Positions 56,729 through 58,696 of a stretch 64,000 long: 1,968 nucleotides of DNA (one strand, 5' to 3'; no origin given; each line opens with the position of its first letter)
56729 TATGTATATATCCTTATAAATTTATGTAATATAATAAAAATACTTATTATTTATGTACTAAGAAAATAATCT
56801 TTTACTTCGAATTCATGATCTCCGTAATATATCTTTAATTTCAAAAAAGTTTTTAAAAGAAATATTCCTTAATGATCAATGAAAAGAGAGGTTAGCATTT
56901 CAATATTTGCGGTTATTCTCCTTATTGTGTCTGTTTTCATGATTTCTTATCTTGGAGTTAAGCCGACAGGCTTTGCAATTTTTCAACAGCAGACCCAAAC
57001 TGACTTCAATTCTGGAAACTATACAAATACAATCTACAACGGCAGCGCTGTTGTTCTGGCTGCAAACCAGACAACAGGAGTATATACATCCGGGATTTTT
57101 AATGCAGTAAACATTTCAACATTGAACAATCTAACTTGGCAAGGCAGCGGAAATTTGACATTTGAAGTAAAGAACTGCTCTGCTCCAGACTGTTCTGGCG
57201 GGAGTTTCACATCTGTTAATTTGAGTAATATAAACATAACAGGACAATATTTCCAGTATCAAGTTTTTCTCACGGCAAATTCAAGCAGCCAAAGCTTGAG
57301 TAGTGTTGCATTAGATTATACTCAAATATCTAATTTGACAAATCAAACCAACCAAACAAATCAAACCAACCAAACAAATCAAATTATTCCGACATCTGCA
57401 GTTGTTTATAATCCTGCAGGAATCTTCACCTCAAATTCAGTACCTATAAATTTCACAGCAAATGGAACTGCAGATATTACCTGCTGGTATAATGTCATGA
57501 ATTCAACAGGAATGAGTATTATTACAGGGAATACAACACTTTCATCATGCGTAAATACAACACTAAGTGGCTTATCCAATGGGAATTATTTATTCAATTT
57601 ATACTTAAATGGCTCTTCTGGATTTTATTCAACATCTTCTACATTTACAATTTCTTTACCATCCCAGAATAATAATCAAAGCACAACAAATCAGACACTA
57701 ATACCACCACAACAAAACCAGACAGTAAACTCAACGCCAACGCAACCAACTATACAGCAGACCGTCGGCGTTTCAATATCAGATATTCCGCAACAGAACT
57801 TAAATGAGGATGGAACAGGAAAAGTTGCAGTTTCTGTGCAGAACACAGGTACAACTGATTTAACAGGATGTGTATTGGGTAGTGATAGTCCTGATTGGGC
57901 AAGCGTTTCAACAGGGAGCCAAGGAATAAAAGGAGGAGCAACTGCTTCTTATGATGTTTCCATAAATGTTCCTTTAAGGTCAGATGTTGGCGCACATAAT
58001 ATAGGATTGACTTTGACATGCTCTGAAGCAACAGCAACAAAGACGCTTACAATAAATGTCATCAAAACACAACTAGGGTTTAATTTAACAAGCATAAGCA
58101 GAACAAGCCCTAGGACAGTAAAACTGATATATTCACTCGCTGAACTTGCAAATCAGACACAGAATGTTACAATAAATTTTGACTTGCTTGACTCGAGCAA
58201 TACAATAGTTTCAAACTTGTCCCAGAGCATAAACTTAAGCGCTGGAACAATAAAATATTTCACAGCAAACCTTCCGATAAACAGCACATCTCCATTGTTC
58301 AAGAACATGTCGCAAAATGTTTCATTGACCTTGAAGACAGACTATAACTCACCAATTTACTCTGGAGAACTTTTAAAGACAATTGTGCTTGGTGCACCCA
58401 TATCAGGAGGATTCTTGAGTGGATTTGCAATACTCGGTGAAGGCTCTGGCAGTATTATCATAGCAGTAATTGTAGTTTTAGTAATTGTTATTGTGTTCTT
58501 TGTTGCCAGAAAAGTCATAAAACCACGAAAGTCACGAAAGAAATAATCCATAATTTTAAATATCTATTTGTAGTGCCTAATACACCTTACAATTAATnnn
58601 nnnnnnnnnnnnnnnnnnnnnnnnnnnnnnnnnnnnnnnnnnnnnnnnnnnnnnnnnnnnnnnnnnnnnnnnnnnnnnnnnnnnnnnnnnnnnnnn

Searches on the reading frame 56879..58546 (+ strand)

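Call 8: search_protein_families(library=pfam, proteins=[window:56879-58546:+], max_evalue=0.1)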
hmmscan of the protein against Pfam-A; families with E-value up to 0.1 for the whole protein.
window:56879-58546:+ (555 aa): 1 family
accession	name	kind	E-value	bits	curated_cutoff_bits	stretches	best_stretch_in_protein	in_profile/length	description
PF10633.15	NPCBM_assoc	-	0.015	15.9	24.4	1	312-380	5-76/78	NPCBM-associated, NEW3 domain of alpha-galactosidase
